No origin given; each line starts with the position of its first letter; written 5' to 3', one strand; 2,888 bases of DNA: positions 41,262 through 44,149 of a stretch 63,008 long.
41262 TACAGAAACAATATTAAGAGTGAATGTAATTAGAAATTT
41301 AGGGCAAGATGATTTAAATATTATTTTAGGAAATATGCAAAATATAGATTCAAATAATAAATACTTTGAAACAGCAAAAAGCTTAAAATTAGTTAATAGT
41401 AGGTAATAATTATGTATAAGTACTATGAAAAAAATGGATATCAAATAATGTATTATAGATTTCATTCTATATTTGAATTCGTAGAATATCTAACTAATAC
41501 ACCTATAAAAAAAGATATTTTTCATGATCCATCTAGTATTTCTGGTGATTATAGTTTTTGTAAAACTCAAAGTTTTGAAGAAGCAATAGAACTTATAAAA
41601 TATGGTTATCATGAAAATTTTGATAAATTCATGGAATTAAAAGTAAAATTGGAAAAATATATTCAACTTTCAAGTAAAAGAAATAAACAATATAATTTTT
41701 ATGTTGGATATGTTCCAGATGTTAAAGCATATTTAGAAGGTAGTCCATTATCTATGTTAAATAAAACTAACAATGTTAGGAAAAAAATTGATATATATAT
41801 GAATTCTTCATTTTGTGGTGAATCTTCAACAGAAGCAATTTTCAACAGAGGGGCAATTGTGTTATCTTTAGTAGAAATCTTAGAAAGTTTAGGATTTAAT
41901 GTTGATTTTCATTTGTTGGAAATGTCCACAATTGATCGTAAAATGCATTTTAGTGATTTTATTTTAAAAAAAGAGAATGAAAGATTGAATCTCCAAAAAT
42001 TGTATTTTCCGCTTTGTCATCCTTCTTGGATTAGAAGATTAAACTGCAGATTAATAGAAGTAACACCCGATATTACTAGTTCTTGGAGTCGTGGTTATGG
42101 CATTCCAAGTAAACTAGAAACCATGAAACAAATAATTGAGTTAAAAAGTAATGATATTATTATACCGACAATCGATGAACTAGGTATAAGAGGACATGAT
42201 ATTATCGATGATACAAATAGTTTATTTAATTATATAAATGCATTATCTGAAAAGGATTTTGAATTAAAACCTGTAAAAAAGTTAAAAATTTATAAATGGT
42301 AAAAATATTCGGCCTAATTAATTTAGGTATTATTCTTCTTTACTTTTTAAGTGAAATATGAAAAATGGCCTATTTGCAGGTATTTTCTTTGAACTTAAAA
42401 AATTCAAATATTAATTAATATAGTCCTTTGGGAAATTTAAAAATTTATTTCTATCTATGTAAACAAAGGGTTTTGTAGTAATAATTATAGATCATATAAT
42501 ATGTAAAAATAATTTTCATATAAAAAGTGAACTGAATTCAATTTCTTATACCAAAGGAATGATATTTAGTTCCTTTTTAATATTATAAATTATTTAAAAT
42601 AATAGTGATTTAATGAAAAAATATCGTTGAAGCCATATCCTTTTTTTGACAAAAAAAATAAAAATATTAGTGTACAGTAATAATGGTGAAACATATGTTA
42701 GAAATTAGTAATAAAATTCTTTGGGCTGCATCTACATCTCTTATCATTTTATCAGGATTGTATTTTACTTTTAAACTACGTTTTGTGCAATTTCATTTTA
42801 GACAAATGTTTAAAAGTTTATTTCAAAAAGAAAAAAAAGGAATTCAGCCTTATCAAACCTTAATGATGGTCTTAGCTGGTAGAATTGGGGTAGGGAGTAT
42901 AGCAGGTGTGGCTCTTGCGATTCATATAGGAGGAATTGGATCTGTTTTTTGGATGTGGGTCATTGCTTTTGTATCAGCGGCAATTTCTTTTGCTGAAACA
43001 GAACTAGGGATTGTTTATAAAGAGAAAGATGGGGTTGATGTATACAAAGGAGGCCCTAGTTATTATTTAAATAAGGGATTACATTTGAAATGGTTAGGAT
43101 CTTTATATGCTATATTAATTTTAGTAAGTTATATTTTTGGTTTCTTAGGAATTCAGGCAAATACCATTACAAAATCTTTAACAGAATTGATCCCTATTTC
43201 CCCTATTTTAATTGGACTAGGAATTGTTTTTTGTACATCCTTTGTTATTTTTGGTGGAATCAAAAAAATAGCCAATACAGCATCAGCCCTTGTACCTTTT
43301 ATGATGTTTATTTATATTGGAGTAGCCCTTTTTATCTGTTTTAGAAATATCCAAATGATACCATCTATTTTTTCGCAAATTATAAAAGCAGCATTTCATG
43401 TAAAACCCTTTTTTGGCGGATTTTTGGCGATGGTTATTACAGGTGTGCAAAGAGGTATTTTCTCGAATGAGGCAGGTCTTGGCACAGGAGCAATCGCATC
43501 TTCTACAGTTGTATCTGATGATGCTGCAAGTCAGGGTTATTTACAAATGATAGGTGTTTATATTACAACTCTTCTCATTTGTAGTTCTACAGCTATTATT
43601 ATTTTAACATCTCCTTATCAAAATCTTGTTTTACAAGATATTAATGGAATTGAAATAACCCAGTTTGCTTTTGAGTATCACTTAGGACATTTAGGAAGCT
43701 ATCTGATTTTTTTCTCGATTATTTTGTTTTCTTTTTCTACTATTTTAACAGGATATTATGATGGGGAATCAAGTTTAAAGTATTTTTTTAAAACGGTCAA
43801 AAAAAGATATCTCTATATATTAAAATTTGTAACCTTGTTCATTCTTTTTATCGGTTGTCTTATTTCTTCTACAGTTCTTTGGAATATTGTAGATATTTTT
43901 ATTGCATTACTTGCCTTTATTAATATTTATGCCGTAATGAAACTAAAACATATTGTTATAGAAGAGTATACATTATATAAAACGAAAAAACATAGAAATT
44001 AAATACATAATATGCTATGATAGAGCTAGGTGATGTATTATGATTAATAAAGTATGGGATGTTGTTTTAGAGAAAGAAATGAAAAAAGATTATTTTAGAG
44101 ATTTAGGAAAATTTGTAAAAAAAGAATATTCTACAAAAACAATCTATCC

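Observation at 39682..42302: Candidate novel two-gene system: Ntn-amidotransferase-like::CobS-type AAA+ ATPase plus an uncharacterised coupled partner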

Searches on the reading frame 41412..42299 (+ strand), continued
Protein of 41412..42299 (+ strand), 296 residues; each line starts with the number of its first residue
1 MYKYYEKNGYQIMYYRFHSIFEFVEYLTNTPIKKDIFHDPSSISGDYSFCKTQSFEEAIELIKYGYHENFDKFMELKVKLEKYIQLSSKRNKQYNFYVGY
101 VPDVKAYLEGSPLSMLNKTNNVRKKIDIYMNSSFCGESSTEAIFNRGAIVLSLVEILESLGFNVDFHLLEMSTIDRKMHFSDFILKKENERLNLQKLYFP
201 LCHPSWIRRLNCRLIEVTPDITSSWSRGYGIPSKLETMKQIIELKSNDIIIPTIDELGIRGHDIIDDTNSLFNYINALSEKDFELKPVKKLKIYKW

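Call 74: search_solved_structures(query=A3, max_evalue=10, show_alignments=2)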
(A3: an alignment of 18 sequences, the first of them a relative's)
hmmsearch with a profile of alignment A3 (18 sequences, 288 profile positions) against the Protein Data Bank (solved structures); distinct sequences matched with E-value up to 10: 2.
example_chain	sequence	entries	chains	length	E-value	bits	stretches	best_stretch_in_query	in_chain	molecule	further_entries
9qwr_A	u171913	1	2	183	0.24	13.8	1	25-127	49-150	MICOS complex subunit MIC60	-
7vmw_A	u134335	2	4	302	1.1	11.6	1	7-50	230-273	LynF/TruF/PatF family peptide O-prenyltransferase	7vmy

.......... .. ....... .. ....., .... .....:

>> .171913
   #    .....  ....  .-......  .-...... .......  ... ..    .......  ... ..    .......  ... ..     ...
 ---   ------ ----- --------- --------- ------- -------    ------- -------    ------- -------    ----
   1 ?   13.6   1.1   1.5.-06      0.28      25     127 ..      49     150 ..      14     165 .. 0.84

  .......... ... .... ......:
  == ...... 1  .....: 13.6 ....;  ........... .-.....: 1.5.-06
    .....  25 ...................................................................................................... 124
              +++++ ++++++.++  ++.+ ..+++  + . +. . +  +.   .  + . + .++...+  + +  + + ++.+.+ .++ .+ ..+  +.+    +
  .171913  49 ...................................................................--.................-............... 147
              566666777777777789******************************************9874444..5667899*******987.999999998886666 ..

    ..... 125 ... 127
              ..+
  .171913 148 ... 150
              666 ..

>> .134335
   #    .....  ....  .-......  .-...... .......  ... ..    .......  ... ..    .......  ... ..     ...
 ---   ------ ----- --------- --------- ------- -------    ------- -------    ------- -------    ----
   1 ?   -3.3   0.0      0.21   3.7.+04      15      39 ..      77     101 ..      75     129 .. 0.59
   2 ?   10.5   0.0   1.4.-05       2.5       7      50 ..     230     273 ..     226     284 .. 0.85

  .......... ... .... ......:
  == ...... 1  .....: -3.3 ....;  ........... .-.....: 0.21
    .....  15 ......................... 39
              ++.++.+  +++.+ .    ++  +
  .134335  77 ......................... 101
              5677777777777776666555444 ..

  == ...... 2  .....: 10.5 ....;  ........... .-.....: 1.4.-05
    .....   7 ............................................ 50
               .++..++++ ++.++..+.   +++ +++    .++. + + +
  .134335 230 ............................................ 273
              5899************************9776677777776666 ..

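Call 91: search_dna_similar(query=window:41412-42299:+, collection=plasmids, mode=protein, max_rows=15)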
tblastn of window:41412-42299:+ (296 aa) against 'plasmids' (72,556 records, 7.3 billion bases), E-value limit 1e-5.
No match.

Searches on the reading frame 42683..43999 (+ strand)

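Call 33: search_protein_families(library=pfam, proteins=[window:42683-43999:+], max_evalue=0.01)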
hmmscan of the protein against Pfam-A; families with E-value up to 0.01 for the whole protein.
window:42683-43999:+ (439 aa): 1 family
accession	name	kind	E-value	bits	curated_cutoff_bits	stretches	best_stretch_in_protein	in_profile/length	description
PF01235.23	Na_Ala_symp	-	1e-122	410.7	24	1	48-438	7-385/392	Sodium:alanine symporter family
